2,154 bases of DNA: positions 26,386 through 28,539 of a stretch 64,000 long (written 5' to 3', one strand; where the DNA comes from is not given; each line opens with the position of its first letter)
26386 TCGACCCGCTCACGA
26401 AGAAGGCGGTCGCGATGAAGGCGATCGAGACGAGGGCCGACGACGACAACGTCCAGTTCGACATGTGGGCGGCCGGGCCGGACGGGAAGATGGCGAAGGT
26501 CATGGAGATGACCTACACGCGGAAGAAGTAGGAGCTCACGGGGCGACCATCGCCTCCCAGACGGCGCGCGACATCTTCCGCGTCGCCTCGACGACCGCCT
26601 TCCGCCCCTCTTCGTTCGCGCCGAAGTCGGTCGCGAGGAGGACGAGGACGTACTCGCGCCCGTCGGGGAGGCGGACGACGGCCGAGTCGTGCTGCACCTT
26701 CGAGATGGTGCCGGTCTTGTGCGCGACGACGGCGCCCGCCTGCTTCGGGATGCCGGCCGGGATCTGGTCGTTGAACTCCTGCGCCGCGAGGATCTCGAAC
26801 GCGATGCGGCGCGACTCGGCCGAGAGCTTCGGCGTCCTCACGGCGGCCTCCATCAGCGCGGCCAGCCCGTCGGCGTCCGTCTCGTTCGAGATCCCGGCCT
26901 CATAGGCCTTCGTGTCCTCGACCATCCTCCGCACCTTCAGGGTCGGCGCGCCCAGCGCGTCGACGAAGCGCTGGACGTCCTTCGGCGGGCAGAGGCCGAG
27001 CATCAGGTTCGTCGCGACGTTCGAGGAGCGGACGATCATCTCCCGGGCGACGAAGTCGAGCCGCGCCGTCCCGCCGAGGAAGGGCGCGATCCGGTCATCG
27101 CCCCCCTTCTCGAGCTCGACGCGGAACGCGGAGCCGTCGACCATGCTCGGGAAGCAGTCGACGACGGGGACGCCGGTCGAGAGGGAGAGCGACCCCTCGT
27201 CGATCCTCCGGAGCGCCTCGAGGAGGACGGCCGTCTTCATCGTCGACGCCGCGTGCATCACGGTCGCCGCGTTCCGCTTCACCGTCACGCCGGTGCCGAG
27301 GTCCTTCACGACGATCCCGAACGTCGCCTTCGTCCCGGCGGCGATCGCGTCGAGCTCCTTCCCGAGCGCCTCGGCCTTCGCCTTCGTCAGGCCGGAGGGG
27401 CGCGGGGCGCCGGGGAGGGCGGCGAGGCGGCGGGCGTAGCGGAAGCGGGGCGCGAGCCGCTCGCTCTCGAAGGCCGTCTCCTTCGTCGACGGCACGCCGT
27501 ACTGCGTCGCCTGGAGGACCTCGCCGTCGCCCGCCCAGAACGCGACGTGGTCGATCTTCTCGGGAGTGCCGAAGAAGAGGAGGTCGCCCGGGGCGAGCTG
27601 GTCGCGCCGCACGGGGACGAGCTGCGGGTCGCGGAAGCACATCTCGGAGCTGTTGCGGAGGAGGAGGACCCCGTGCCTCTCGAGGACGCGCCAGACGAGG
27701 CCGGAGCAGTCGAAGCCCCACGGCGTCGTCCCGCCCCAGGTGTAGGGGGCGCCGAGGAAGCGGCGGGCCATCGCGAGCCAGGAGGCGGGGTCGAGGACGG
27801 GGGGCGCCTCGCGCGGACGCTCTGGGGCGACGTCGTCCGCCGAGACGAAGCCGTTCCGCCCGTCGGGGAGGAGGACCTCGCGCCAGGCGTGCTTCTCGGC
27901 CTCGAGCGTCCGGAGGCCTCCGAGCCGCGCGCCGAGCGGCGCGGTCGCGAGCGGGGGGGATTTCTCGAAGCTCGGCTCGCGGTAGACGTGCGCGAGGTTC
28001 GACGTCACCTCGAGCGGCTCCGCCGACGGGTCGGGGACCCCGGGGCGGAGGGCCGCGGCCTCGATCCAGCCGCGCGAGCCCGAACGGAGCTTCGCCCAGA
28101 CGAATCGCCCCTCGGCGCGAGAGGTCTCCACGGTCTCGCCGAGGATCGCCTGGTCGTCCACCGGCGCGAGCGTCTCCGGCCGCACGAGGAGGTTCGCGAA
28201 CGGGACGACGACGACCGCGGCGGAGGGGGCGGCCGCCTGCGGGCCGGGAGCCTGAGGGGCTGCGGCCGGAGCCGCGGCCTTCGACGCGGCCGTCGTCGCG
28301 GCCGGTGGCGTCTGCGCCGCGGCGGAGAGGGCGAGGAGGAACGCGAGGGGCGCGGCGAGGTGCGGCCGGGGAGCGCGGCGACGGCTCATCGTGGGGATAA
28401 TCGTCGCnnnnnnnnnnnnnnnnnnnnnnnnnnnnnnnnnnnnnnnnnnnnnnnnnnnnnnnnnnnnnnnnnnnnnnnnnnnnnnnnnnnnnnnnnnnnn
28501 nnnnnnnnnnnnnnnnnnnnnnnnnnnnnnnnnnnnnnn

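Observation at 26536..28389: SH3b-NlpC/P60 endopeptidase carrying a second, class-A beta-lactamase-like catalytic domain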

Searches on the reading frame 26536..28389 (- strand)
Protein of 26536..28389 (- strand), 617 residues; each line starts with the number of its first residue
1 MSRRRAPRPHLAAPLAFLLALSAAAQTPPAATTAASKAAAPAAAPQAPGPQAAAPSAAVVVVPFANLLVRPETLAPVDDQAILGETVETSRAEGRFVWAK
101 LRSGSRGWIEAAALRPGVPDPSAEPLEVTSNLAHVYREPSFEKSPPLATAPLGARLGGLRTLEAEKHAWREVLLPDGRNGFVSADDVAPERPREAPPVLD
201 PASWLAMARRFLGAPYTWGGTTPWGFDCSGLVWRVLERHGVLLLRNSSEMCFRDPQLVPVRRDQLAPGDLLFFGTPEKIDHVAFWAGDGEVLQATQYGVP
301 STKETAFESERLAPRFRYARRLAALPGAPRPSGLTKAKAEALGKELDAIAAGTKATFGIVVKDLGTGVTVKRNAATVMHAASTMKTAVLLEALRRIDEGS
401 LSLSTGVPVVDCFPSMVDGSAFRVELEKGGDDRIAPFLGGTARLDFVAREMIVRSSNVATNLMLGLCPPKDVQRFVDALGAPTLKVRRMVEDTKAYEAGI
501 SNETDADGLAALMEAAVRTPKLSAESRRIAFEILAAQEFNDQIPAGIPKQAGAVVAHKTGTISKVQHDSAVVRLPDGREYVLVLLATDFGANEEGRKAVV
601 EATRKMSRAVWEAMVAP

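Call 8: search_protein_families(library=pfam, proteins=[window:26536-28389:-], max_evalue=0.01)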
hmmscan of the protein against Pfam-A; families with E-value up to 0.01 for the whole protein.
window:26536-28389:- (617 aa): 4 families
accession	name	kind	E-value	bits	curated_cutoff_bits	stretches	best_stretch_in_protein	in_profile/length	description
PF13354.11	Beta-lactamase2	-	3.1e-39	135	22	1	358-585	1-213/214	Beta-lactamase enzyme family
PF00877.26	NLPC_P60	-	7.8e-20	71.3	23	1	213-297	1-83/105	NlpC/P60 family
PF18348.7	SH3_16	-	0.00072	19.7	25.8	0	68-114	2-49/49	Bacterial dipeptidyl-peptidase Sh3 domain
PF02113.21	Peptidase_S13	-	0.0029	16.9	22.8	0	347-398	6-61/444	D-Ala-D-Ala carboxypeptidase 3 (S13) family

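Call 9: search_protein_families(library=ncbifam, proteins=[window:26536-28389:-], max_evalue=0.01)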
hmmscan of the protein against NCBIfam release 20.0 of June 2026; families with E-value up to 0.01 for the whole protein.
window:26536-28389:- (617 aa): 25 families
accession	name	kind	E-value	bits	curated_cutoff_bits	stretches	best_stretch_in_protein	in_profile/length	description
NF033103.1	bla_class_A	equivalog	1.4e-24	86.7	200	1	345-611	1-254/257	class A beta-lactamase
NF012099.1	SubclassA2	equivalog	8.9e-18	64.4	320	1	342-615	2-271/275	class A beta-lactamase, subclass A2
NF038345.1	wall_hydro_RipC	exception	2.9e-16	59.8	425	1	200-301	250-346/362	peptidoglycan hydrolase RipC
NF010495.0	PRK13914.1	equivalog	1.7e-12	47.1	647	1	205-299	370-461/481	invasion associated endopeptidase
NF000447.2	bla-A_Chryseo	exception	2.9e-11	43.1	510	1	332-613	12-289/292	CGA/CIA family class A beta-lactamase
NF040678.1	EntFM_CwpFM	equivalog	2.1e-10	40.2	720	1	189-295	300-404/430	enterotoxin EntFM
NF040467.1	blaRAA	exception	4.8e-09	35.7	590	1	332-612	12-286/290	RAA family extended-spectrum beta-lactamase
NF033466.0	blaRCP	exception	7.1e-09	35.2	600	1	334-610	26-287/293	RCP family class A beta-lactamase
NF033743.1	NlpC_inact_RipD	exception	8.1e-09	35.2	215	1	221-299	88-162/181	NlpC/P60 family peptidoglycan-binding protein RipD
NF033742.1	NlpC_p60_RipB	exception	1.8e-07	31.1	335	1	220-300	96-185/206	NlpC/P60 family peptidoglycan endopeptidase RipB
NF046048.1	NlpC_P60_DIP1281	equivalog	1.8e-07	30.4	517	1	225-298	497-566/587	DIP1281 family NlpC/P60 protein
NF033099.1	bla_Exo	exception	2.3e-07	30.5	650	1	345-588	52-287/312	Exo family class A beta-lactamase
NF041113.1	blaMAB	exception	4e-07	29.5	575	1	452-609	128-286/289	MAB family class A beta-lactamase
NF000512.2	blaSGM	exception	4.7e-07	29.5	500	1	447-587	112-252/285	SGM family class A beta-lactamase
NF008096.1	PRK10838.1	equivalog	2.4e-06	27.5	186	1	212-322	79-185/189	bifunctional murein DD-endopeptidase/murein LD-carboxypeptidase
NF033741.1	NlpC_p60_RipA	exception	1.5e-05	24.2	625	1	220-298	360-434/457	NlpC/P60 family peptidoglycan endopeptidase RipA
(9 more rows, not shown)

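Call 10: find_homologous_proteins(query=window:26536-28389:-, max_evalue=0.00001)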
Query window:26536-28389:- (617 aa): 311 proteins with E <= 0.00001 among 8000 candidates; the best 120 are listed.
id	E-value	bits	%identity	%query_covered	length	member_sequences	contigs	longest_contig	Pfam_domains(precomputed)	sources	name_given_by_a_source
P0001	0.0e+0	1226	92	100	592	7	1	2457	PF13354.13,PF00877.26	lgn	-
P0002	0.0e+0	1178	91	90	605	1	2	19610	PF13354.13,PF00877.26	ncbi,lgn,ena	-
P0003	0.0e+0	1144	89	91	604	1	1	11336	PF13354.13,PF00877.26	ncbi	-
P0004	0.0e+0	1105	86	89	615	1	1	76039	PF13354.13,PF00877.26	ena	-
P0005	0.0e+0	1091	80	100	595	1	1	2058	PF13354.13,PF00877.26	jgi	jgi:beta-lactamase class A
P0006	0.0e+0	1077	85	92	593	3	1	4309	PF13354.13,PF00877.26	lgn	-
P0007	0.0e+0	1071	85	92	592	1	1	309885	PF13354.13,PF00877.26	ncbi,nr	ncbi:MAG: serine hydrolase [Holophagales bacterium]|nr:serine hydrolase [Holophagales bacterium]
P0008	0.0e+0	1070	80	100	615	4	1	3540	PF13354.13,PF00877.26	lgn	-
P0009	0.0e+0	1065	83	90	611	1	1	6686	PF13354.13,PF00877.26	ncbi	-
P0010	0.0e+0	1065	84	89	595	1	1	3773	PF13354.13,PF00877.26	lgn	-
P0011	0.0e+0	1039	82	89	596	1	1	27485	PF13354.13,PF00877.26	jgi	jgi:beta-lactamase class A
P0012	0.0e+0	1032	80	89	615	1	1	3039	PF13354.13,PF00877.26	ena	-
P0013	0.0e+0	1031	77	100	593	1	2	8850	PF13354.13,PF00877.26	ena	-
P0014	0.0e+0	1031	77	100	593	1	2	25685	PF13354.13,PF00877.26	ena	-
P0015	0.0e+0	1028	81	89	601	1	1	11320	PF13354.13,PF00877.26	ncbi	-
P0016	0.0e+0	1027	82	89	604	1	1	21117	PF13354.13,PF00877.26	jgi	-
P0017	0.0e+0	1023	81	89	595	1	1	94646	PF13354.13,PF00877.26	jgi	jgi:beta-lactamase class A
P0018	0.0e+0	1023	80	89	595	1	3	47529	PF13354.13,PF00877.26,PF18348.8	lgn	-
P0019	0.0e+0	1016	80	92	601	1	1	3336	PF13354.13,PF00877.26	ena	-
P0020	0.0e+0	1014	80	89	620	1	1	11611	PF13354.13,PF00877.26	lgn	-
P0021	0.0e+0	1014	80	89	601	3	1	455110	PF13354.13,PF00877.26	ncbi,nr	ncbi:MAG: serine hydrolase [Holophagales bacterium]|nr:serine hydrolase [Holophagales bacterium]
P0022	0.0e+0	1012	79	93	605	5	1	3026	PF13354.13,PF00877.26,PF08239.18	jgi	jgi:beta-lactamase class A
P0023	6.0e-297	1004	79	89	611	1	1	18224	PF13354.13,PF00877.26,PF18348.8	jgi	jgi:beta-lactamase class A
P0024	1.1e-296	1003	80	89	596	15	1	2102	PF13354.13,PF00877.26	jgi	-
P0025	1.8e-296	1003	82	88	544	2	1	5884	PF13354.13,PF00877.26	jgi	jgi:beta-lactamase class A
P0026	3.8e-296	1002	79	89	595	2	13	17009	PF13354.13,PF00877.26,PF08239.18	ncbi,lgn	-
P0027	1.5e-294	996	80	89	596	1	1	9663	PF13354.13,PF00877.26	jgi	jgi:beta-lactamase class A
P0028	2.7e-294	996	77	94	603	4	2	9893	PF13354.13,PF00877.26,PF18348.8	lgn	-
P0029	3.7e-294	995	79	93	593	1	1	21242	PF13354.13,PF00877.26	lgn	-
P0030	4.1e-294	995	80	90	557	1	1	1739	PF13354.13,PF00877.26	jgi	jgi:beta-lactamase class A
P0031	9.4e-294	994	79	89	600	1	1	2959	PF13354.13,PF00877.26,PF08239.18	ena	-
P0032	2.3e-293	992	80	89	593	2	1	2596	PF13354.13,PF00877.26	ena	-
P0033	8.9e-293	991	80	89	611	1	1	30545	PF13354.13,PF00877.26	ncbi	-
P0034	6.5e-292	988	79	89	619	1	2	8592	PF13354.13,PF00877.26,PF08239.18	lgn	-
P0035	7.1e-292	988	74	100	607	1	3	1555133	PF13354.13,PF00877.26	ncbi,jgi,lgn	-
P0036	1.6e-291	986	80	89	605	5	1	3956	PF13354.13,PF00877.26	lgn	-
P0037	2.0e-291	986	79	89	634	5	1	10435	PF13354.13,PF00877.26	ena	-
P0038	4.9e-291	985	79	89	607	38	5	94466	PF13354.13,PF00877.26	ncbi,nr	ncbi:MAG: serine hydrolase [Thermoanaerobaculia bacterium]|nr:serine hydrolase [Thermoanaerobaculia 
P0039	3.8e-289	979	79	89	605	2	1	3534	PF13354.13,PF00877.26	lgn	-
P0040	1.3e-288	977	78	91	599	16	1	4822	PF13354.13,PF00877.26,PF18348.8,PF08239.18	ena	-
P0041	3.9e-288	975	77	89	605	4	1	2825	PF13354.13,PF00877.26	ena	-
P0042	5.8e-288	975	78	92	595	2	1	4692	PF13354.13,PF00877.26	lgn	-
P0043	6.3e-287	971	78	89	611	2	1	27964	PF13354.13,PF00877.26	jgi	-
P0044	6.0e-286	968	81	87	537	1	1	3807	PF13354.13,PF00877.26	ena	-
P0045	2.0e-278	943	76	89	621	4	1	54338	PF13354.13,PF00877.26,PF18348.8,PF08239.18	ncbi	-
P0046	2.9e-278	943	85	81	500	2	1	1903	PF13354.13,PF00877.26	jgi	jgi:beta-lactamase class A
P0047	9.9e-271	918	77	88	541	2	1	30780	PF13354.13,PF00877.26,PF08239.18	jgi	-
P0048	5.0e-245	833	90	67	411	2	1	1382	PF13354.13,PF00877.26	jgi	-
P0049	2.7e-216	738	61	92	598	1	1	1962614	PF13354.13,PF00877.26,PF18348.8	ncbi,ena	-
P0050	3.9e-209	714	78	67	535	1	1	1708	PF13354.13,PF00877.26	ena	-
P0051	2.1e-205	702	59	97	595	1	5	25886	PF13354.13,PF00877.26,PF08239.18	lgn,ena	-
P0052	2.1e-203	695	78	43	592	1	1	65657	PF13354.13,PF00877.26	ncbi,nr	ncbi:MAG: C40 family peptidase [Holophagales bacterium]|nr:C40 family peptidase [Holophagales bacter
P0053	5.3e-203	694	58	95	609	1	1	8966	PF13354.13,PF00877.26,PF06347.20,PF18348.8,PF08239.18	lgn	-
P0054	9.4e-202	690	58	89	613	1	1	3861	PF13354.13,PF00877.26,PF08239.18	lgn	-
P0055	1.8e-201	689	58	92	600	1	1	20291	PF13354.13,PF00877.26,PF18348.8,PF08239.18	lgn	-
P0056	5.9e-201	687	60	91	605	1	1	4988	PF13354.13,PF00877.26,PF18348.8,PF08239.18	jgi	jgi:beta-lactamase class A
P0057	6.0e-200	684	59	92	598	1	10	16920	PF13354.13,PF00877.26,PF08239.18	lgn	-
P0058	4.0e-199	681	58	89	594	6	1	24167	PF13354.13,PF00877.26,PF18348.8,PF08239.18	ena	-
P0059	9.5e-199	680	85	60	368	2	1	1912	PF13354.13,PF00877.26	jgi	jgi:beta-lactamase class A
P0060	9.7e-199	680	59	94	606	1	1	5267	PF13354.13,PF00877.26,PF18348.8,PF08239.18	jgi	jgi:beta-lactamase class A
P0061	1.3e-198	680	59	92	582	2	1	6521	PF13354.13,PF00877.26,PF18348.8,PF08239.18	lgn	-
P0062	1.4e-198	679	57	91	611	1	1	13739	PF13354.13,PF00877.26,PF18348.8,PF08239.18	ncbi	-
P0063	3.6e-198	678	58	93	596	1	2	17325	PF13354.13,PF00877.26,PF18348.8,PF08239.18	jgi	jgi:beta-lactamase class A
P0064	1.3e-197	676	57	92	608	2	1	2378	PF13354.13,PF00877.26,PF06347.20,PF18348.8,PF08239.18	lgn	-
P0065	1.3e-197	676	83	61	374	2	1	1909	PF13354.13,PF00877.26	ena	-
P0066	1.5e-196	673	59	92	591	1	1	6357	PF13354.13,PF00877.26,PF18348.8,PF08239.18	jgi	jgi:beta-lactamase class A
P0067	2.0e-196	672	59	89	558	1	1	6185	PF13354.13,PF00877.26,PF18348.8,PF08239.18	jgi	-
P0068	6.4e-196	671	55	98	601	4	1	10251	PF13354.13,PF00877.26,PF18348.8,PF08239.18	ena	-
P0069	8.5e-196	670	58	92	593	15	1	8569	PF13354.13,PF00877.26,PF18348.8,PF08239.18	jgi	jgi:beta-lactamase class A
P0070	1.0e-195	670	58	91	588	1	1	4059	PF13354.13,PF00877.26,PF18348.8,PF08239.18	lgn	-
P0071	1.3e-195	670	58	91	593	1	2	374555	PF13354.13,PF00877.26,PF18348.8,PF08239.18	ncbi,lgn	ncbi:MAG: serine hydrolase [Vicinamibacteria bacterium]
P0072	1.8e-195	669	58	91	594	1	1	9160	PF13354.13,PF00877.26,PF18348.8,PF08239.18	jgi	jgi:beta-lactamase class A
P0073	2.7e-195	669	59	89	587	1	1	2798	PF13354.13,PF00877.26,PF06347.20,PF18348.8,PF08239.18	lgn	-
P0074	5.9e-195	667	57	91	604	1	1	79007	PF13354.13,PF00877.26,PF18348.8,PF08239.18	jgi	jgi:beta-lactamase class A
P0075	6.1e-195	667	56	93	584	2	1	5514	PF13354.13,PF00877.26,PF06347.20,PF18348.8,PF08239.18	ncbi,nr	ncbi:MAG TPA: serine hydrolase, partial [Thermoanaerobaculia bacterium]|nr:serine hydrolase [Thermoa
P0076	9.4e-195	667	58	92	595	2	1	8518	PF13354.13,PF00877.26,PF18348.8,PF08239.18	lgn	-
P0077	9.9e-195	667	58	91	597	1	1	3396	PF13354.13,PF00877.26,PF18348.8,PF08239.18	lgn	-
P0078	1.1e-194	667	56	94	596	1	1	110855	PF13354.13,PF00877.26,PF18348.8,PF08239.18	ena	-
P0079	1.9e-194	666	58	89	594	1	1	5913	PF13354.13,PF00877.26,PF18348.8,PF08239.18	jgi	jgi:beta-lactamase class A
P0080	4.0e-194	665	58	92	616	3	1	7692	PF13354.13,PF00877.26,PF02113.21,PF06347.20,PF18348.8,PF08239.18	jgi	jgi:beta-lactamase class A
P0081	4.6e-194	665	58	89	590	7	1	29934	PF13354.13,PF00877.26,PF18348.8,PF08239.18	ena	-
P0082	5.8e-194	664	58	92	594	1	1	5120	PF13354.13,PF00877.26,PF18348.8,PF08239.18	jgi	jgi:beta-lactamase class A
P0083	1.9e-193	662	58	91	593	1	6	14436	PF13354.13,PF00877.26,PF18348.8,PF08239.18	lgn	-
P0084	5.2e-193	661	57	93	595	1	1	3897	PF13354.13,PF00877.26,PF18348.8,PF08239.18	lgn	-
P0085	2.6e-192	659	57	91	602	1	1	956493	PF13354.13,PF00877.26,PF18348.8,PF08239.18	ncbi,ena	-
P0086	2.7e-192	659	57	92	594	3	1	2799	PF13354.13,PF00877.26,PF23795.2,PF18348.8,PF08239.18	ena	-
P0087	3.0e-192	659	57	91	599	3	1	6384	PF13354.13,PF00877.26,PF18348.8,PF08239.18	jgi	jgi:beta-lactamase class A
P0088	5.3e-192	658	58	91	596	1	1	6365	PF13354.13,PF00877.26,PF18348.8,PF08239.18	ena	-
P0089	5.6e-192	658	56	93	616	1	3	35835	PF13354.13,PF00877.26,PF18348.8,PF08239.18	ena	-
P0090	1.6e-191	656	55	96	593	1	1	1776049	PF13354.13,PF00877.26,PF18348.8,PF08239.18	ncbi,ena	-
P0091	2.1e-191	656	58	90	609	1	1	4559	PF13354.13,PF00877.26,PF18348.8,PF08239.18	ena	-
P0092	3.0e-191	655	57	91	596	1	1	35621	PF13354.13,PF00877.26,PF18348.8,PF08239.18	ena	-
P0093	5.0e-191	655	57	91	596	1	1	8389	PF13354.13,PF00877.26,PF18348.8,PF08239.18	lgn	-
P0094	6.3e-191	654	57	91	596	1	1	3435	PF13354.13,PF00877.26,PF18348.8,PF08239.18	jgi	-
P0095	6.8e-191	654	56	91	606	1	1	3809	PF13354.13,PF00877.26,PF18348.8,PF08239.18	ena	-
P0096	9.3e-191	654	57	91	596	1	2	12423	PF13354.13,PF00877.26,PF18348.8,PF08239.18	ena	-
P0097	9.8e-191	654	57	91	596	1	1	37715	PF13354.13,PF00877.26,PF18348.8,PF08239.18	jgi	-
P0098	1.6e-190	653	56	93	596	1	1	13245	PF13354.13,PF00877.26,PF02113.21,PF18348.8,PF08239.18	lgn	-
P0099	1.9e-190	653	57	91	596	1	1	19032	PF13354.13,PF00877.26,PF18348.8,PF08239.18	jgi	-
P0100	1.9e-190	653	57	91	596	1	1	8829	PF13354.13,PF00877.26,PF18348.8,PF08239.18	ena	-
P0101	2.1e-190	652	57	91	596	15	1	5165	PF13354.13,PF00877.26,PF18348.8,PF08239.18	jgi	jgi:beta-lactamase class A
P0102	2.2e-190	652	57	91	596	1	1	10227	PF13354.13,PF00877.26,PF18348.8,PF08239.18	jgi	-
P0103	2.3e-190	652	55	91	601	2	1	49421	PF13354.13,PF00877.26,PF18348.8,PF08239.18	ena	-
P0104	3.4e-190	652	57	91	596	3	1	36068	PF13354.13,PF00877.26,PF18348.8,PF08239.18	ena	-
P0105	3.9e-190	652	56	91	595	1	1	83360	PF13354.13,PF00877.26,PF18348.8,PF08239.18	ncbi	-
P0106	4.2e-190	651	56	92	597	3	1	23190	PF13354.13,PF00877.26,PF18348.8,PF08239.18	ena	-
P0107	4.3e-190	651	56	89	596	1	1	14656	PF13354.13,PF00877.26,PF18348.8,PF08239.18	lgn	-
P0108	7.4e-190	651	57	89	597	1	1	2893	PF13354.13,PF00877.26,PF18348.8,PF08239.18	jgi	jgi:beta-lactamase class A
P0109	9.0e-190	650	58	89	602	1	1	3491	PF13354.13,PF00877.26,PF18348.8,PF08239.18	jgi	-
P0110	1.6e-189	650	56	93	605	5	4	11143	PF13354.13,PF00877.26,PF18348.8,PF08239.18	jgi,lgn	jgi:beta-lactamase class A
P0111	1.8e-189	649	56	89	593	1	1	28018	PF13354.13,PF00877.26,PF18348.8,PF08239.18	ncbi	ncbi:MAG: serine hydrolase [Thermoanaerobaculia bacterium]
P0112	1.8e-189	649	57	91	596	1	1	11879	PF13354.13,PF00877.26,PF18348.8,PF08239.18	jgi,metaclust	metaclust:\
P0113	2.0e-189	649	55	93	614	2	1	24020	PF13354.13,PF00877.26,PF18348.8,PF08239.18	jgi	jgi:beta-lactamase class A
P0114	2.2e-189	649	56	93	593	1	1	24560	PF13354.13,PF00877.26,PF18348.8,PF08239.18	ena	-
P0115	3.0e-189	649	56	89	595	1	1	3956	PF13354.13,PF00877.26,PF18348.8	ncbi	-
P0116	3.4e-189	649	57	91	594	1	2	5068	PF13354.13,PF00877.26,PF18348.8,PF08239.18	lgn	-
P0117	3.4e-189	648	55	95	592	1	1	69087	PF13354.13,PF00877.26,PF18348.8,PF08239.18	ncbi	-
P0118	3.5e-189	648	56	89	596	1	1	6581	PF13354.13,PF00877.26,PF18348.8,PF08239.18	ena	-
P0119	4.0e-189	648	57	91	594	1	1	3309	PF13354.13,PF00877.26,PF18348.8,PF08239.18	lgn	-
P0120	4.1e-189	648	57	91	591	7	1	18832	PF13354.13,PF00877.26,PF18348.8,PF08239.18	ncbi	-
